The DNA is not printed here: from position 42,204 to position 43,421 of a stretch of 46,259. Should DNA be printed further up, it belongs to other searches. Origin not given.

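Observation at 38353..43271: Five-gene, fully translationally coupled redox operon with an unusual domain combination (candidate undescribed pathway)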

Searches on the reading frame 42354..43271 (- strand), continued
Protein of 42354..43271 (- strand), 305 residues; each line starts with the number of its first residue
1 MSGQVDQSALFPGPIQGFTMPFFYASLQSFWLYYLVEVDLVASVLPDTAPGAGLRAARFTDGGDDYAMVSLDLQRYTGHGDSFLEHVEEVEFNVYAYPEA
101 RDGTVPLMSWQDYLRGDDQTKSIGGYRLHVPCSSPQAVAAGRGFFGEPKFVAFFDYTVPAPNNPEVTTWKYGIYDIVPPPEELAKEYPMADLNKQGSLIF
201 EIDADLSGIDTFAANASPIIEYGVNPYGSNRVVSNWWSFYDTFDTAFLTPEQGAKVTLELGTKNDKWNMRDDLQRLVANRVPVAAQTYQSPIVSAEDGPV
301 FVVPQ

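Call 69: search_protein_representatives(alignment_id=A1)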
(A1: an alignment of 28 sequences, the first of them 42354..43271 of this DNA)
Query: 28 sequences, 301 profile positions. Proteins with E-value up to 0.001 (for the whole library): 199; up to 1e-10: 157; up to 1e-30: 104. The best 150 are listed.
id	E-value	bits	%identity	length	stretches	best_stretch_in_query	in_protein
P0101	1.2e-130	451.3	-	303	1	1-300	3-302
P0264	5.9e-128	442.5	-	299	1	3-300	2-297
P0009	1.3e-126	438.1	-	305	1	1-300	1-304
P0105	5.0e-107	373.8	-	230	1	70-300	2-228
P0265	5.4e-94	331.0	-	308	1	9-298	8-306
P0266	6.9e-85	301.1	-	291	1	4-300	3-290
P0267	7.2e-83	294.5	-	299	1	11-299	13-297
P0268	1.1e-81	290.5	-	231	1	70-300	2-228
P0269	1.7e-80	286.7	-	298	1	7-298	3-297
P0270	4.5e-80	285.3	-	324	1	6-300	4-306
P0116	1.5e-77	277.0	-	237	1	2-157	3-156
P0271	7.7e-76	271.4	-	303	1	19-298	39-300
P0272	3.5e-74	266.0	-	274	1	8-300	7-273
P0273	4.1e-73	262.5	-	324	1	8-298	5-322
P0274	1.8e-71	257.0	-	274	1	6-300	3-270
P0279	1.1e-65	238.0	-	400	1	11-298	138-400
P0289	1.3e-59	218.1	-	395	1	4-298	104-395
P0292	4.1e-59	216.5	-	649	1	11-298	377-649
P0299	3.5e-57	210.1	-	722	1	3-298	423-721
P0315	1.7e-51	191.5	-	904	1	8-298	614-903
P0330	1.9e-45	171.6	-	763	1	11-298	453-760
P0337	9.5e-42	159.5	-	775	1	7-300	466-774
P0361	4.3e-32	127.7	-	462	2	3-104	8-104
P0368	4.5e-28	114.6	-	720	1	6-142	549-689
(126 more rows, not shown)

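Call 70: search_protein_families(library=pfam, proteins=[P0292, P0299, P0315, P0330, P0337, P0368, P0279, P0289, P0361], max_evalue=0.001)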
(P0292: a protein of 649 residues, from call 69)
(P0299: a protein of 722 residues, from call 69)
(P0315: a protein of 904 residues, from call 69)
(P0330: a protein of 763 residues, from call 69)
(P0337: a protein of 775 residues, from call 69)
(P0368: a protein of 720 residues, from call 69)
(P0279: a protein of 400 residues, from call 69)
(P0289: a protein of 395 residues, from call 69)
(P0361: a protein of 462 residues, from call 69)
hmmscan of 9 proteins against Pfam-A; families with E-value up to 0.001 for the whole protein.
P0292 (649 aa): 1 family
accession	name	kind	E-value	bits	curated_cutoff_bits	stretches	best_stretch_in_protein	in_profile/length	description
PF12902.13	Ferritin-like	-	8.3e-56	189.7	22.3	1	35-245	1-220/221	Ferritin-like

P0299 (722 aa): 1 family
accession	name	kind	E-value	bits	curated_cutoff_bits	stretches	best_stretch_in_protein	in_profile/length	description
PF12902.13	Ferritin-like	-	3.3e-49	168.2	22.3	1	76-291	1-219/221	Ferritin-like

P0315 (904 aa): 1 family
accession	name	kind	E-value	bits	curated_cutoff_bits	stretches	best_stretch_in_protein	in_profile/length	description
PF01565.28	FAD_binding_4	-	9.3e-06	25.8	26.4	1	49-181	4-130/139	FAD binding domain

P0330 (763 aa): 1 family
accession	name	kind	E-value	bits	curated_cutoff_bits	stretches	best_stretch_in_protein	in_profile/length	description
PF12902.13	Ferritin-like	-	3.5e-28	99.4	22.3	1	19-264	1-217/221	Ferritin-like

P0337 (775 aa): 1 family
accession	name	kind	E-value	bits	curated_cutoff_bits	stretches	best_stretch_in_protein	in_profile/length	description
PF12902.13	Ferritin-like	-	2.1e-32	113.2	22.3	1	20-270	3-220/221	Ferritin-like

P0368 (720 aa): 2 families
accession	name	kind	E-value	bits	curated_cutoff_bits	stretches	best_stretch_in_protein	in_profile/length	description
PF12902.13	Ferritin-like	-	6.5e-49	167.2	22.3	1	45-261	1-220/221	Ferritin-like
PF12680.13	SnoaL_2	-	1.2e-12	48.7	27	1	404-513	1-102/102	SnoaL-like domain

P0279 (400 aa): 1 family
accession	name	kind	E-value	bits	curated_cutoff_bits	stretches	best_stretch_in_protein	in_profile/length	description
PF12680.13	SnoaL_2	-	4.9e-13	50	27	1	15-118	6-101/102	SnoaL-like domain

P0289 (395 aa): 0 families

P0361 (462 aa): 0 families

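Call 71: find_encoding_contigs(protein=P0292, flank=8000, max_places=2)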
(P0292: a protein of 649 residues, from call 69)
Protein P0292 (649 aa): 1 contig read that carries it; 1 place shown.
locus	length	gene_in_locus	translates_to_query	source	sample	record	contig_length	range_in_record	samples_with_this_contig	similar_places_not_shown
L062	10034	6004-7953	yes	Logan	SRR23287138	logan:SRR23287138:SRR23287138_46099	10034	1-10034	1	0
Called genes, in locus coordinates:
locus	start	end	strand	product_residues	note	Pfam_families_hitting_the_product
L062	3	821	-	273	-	?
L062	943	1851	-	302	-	PF18393:MotY_N, PF00691:OmpA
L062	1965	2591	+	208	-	PF00929:RNase_T, PF16473:Rv2179c-like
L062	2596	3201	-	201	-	PF00578:AhpC-TSA, PF08534:Redoxin, PF10417:1-cysPrx_C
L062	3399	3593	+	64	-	PF04324:Fer2_BFD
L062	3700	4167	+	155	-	-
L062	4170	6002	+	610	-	PF13450:NAD_binding_8 (weak), PF00732:GMC_oxred_N (weak), PF05199:GMC_oxred_C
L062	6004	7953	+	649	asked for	PF12902:Ferritin-like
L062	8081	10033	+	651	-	?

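Call 72: find_encoding_contigs(protein=P0315, flank=8000, max_places=2)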
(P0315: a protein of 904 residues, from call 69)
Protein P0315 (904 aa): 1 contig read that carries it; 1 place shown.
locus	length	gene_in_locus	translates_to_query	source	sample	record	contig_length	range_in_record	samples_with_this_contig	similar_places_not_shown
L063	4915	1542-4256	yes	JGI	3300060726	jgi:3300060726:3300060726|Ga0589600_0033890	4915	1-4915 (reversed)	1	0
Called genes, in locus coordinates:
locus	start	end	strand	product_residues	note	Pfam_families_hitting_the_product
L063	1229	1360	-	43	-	-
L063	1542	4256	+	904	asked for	PF01565:FAD_binding_4 (weak)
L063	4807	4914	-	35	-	?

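Call 78: search_protein_families(library=pfam, proteins=[L043:1232-2197:+, L043:2194-2967:+, L043:2967-3749:+, L043:4200-5696:+, L043:5722-6597:+, L043:10796-11818:+, L043:11848-12804:+, L043:12991-14508:+, L043:14505-15809:+, L043:15903-16784:+], max_evalue=0.0001)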
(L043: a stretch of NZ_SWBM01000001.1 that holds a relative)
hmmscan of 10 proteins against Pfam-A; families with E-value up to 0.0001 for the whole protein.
L043:1232-2197:+ (321 aa): 3 families
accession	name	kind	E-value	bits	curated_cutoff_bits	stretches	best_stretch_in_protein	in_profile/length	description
PF00005.33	ABC_tran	-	1.7e-30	106.9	25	1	29-173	1-136/137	ABC transporter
PF13304.12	AAA_21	-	1.8e-15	58.3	27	1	129-203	221-298/304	AAA domain, putative AbiEii toxin, Type IV TA system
PF13401.12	AAA_22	-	4.3e-05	24.3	27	0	44-202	10-122/130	AAA domain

L043:2194-2967:+ (257 aa): 2 families
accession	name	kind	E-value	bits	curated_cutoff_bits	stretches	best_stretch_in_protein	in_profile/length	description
PF01061.29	ABC2_membrane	-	3.9e-18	66.2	26.9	1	7-211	4-208/211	ABC-2 type transporter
PF12698.13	ABC2_membrane_3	-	2.3e-08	33.9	31.6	1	55-238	163-346/347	ABC-2 family transporter protein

L043:2967-3749:+ (260 aa): 2 families
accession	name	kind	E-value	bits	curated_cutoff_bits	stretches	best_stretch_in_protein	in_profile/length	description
PF01061.29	ABC2_membrane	-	9.4e-14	51.9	26.9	1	14-213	9-209/211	ABC-2 type transporter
PF12698.13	ABC2_membrane_3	-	3.3e-06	26.9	31.6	1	50-243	158-345/347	ABC-2 family transporter protein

L043:4200-5696:+ (498 aa): 2 families
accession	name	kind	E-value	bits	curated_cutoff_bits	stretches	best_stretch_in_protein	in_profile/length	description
PF00501.34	AMP-binding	-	1.8e-76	257.9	29.9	1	13-368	6-384/384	AMP-binding enzyme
PF13193.12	AMP-binding_C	-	1.7e-15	58.2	24.5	1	418-493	1-76/76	AMP-binding enzyme C-terminal domain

L043:5722-6597:+ (291 aa): 1 family
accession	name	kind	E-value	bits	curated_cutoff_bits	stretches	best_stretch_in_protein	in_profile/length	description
PF00303.24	Thymidylat_synt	-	5.7e-34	117.9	24.3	1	14-223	6-220/266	Thymidylate synthase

L043:10796-11818:+ (340 aa): 1 family
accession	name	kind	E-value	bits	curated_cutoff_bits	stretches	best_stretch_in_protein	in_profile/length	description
PF00724.26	Oxidored_FMN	-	2.2e-63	215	27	1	9-324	2-338/342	NADH:flavin oxidoreductase / NADH oxidase family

L043:11848-12804:+ (318 aa): 1 family
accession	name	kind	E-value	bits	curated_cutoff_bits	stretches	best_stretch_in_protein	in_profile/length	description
PF01636.29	APH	-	6e-09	36.5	23.2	1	31-226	12-214/239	Phosphotransferase enzyme family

L043:12991-14508:+ (505 aa): 4 families
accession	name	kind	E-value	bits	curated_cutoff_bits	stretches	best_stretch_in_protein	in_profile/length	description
PF12146.15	Hydrolase_4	-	3.7e-10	39.9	27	1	279-366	2-87/239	Serine aminopeptidase, S33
PF00561.26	Abhydrolase_1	-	1.5e-08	35.1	25.8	0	35-117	2-77/245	alpha/beta hydrolase fold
PF12697.13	Abhydrolase_6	-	2.3e-05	25.6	26.3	0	37-117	2-74/217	Alpha/beta hydrolase family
PF05057.20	DUF676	-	4.4e-05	23.5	20.3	0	278-355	2-76/217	Putative serine esterase (DUF676)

L043:14505-15809:+ (434 aa): 0 families

L043:15903-16784:+ (293 aa): 3 families
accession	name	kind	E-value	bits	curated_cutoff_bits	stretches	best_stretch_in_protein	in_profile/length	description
PF00535.33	Glycos_transf_2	-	7.9e-28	97.9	23.3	1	3-147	1-132/168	Glycosyl transferase family 2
PF10111.15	Glyco_tranf_2_2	-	2.7e-14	53.7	27.3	1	3-277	1-268/276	Glycosyltransferase like family 2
PF13641.12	Glyco_tranf_2_3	-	8.6e-07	29.6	27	1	2-189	3-176/230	Glycosyltransferase like family 2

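Call 80: search_protein_families(library=pfam, proteins=[L025:7790-9640:+, L025:14400-16331:-, L028:14377-16575:-, L028:9277-9828:+, L031:3637-4644:+, L031:4535-5965:+, L045:10792-12447:+, L046:6202-7620:+, L046:3529-5772:+, L040:6798-7391:+], max_evalue=0.0001)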
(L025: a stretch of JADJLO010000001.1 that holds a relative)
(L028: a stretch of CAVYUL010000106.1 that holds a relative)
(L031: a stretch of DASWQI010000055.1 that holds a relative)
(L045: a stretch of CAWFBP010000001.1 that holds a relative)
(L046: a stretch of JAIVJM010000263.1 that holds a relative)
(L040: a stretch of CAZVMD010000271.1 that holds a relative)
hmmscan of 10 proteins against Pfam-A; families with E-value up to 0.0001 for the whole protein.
L025:7790-9640:+ (616 aa): 2 families
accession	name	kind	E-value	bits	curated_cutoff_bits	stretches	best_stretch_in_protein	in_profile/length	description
PF07969.17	Amidohydro_3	-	1.4e-112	378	29.7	1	124-612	1-472/472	Amidohydrolase family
PF01979.26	Amidohydro_1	-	5.5e-09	36.2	25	1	357-610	111-344/345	Amidohydrolase family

L025:14400-16331:- (643 aa): 12 families
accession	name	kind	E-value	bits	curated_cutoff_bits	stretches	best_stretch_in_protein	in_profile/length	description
PF00069.31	Pkinase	-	1.6e-16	60.9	31.7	1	1-131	130-253/263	Protein kinase domain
PF07719.23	TPR_2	-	6.5e-13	48.1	27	0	446-477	1-32/34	Tetratricopeptide repeat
PF07714.23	PK_Tyr_Ser-Thr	-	9.3e-12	45.2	23.1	1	2-131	135-250/258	Protein tyrosine and serine/threonine kinase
PF13431.12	TPR_17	-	4.6e-11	42.5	24.4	0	435-466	2-33/34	Tetratricopeptide repeat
PF13181.12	TPR_8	-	7.3e-10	38.7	25.7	0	587-609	7-29/34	Tetratricopeptide repeat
PF13432.12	TPR_16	-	1.1e-09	38.9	32.7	1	427-480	12-65/65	Tetratricopeptide repeat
PF13414.12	TPR_11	-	1.9e-09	37.5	26.8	0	430-450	12-32/42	TPR repeat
PF13424.12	TPR_12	-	1.9e-08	34.8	30.1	0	484-509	7-32/77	Tetratricopeptide repeat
PF00515.34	TPR_1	-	9.7e-08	32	27.8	0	521-543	8-30/34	Tetratricopeptide repeat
PF14559.12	TPR_19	-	7e-07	29.9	25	0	457-509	2-54/68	Tetratricopeptide repeat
PF13428.12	TPR_14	-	2.4e-05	25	23.5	0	448-482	3-37/44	Tetratricopeptide repeat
PF13374.12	TPR_10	-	7.2e-05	23.1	27.5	0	521-549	9-37/42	Tetratricopeptide repeat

L028:14377-16575:- (732 aa): 9 families
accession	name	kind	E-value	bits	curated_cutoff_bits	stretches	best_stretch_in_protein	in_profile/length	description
PF00069.31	Pkinase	-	5.8e-48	164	31.7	1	10-274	2-256/263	Protein kinase domain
PF07714.23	PK_Tyr_Ser-Thr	-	5.5e-36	124.6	23.1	1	11-276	3-254/258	Protein tyrosine and serine/threonine kinase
PF01636.29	APH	-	3.7e-10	40.4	23.2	0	113-154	156-198/239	Phosphotransferase enzyme family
PF07719.23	TPR_2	-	8.8e-10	38.4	27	0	638-666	2-30/34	Tetratricopeptide repeat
PF13431.12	TPR_17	-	1.2e-09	38.1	24.4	0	558-589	2-33/34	Tetratricopeptide repeat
PF03109.22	ABC1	-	9.8e-07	28.6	22.9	1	56-159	112-220/244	ABC1 atypical kinase-like domain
PF13414.12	TPR_11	-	1.3e-06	28.4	26.8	0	612-651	3-42/42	TPR repeat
PF13181.12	TPR_8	-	1.4e-06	28.5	25.7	0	642-667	6-31/34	Tetratricopeptide repeat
PF14559.12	TPR_19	-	9.2e-05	23.1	25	0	614-664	2-52/68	Tetratricopeptide repeat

L028:9277-9828:+ (183 aa): 3 families
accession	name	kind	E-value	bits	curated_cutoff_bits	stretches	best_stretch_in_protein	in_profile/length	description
PF13185.12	GAF_2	-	3.6e-19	69.8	28.6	1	32-166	2-132/136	GAF domain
PF01590.32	GAF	-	8.2e-19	68.9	22.4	1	33-166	1-130/133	GAF domain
PF13492.12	GAF_3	-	2.4e-12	47.8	27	1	33-166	1-124/129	GAF domain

L031:3637-4644:+ (335 aa): 0 families

L031:4535-5965:+ (476 aa): 3 families
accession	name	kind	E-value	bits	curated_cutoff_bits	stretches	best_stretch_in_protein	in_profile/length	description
PF24684.1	Vgb_lyase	-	7.8e-40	136.9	50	1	224-397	96-241/290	Virginiamycin B lyase family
PF07494.17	Reg_prop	-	2.1e-07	30.8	20.4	0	383-394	9-20/24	Two component regulator propeller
PF08450.18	SGL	-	2.6e-07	30.9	26.3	0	173-219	182-229/246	SMP-30/Gluconolactonase/LRE-like region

L045:10792-12447:+ (551 aa): 1 family
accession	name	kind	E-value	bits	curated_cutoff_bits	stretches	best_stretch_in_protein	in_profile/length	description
PF05199.19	GMC_oxred_C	-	9.9e-14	52.5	24.6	1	391-511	3-135/139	GMC oxidoreductase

L046:6202-7620:+ (472 aa): 0 families

L046:3529-5772:+ (747 aa): 0 families

L040:6798-7391:+ (197 aa): 1 family
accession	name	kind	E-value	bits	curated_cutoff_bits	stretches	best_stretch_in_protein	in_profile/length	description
PF01042.26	Ribonuc_L-PSP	-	1.3e-40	138.5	27.3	1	73-195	2-120/121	Endoribonuclease L-PSP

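Call 81: search_protein_families(library=pfam, alignment_id=A1, max_evalue=0.01)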
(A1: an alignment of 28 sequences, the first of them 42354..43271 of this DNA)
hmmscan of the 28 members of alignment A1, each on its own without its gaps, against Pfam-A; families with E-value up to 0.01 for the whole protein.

A. member 1, window:42354-43271:- (305 aa): 1 family
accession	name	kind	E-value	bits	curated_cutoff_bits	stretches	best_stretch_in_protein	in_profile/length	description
PF06314.16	ADC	-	0.00012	22.2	29.8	1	120-158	81-118/238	Acetoacetate decarboxylase (ADC)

B. families by the number of members that match (of 28 scanned): 1 family
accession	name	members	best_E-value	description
PF06314.16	ADC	27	4.5e-11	Acetoacetate decarboxylase (ADC)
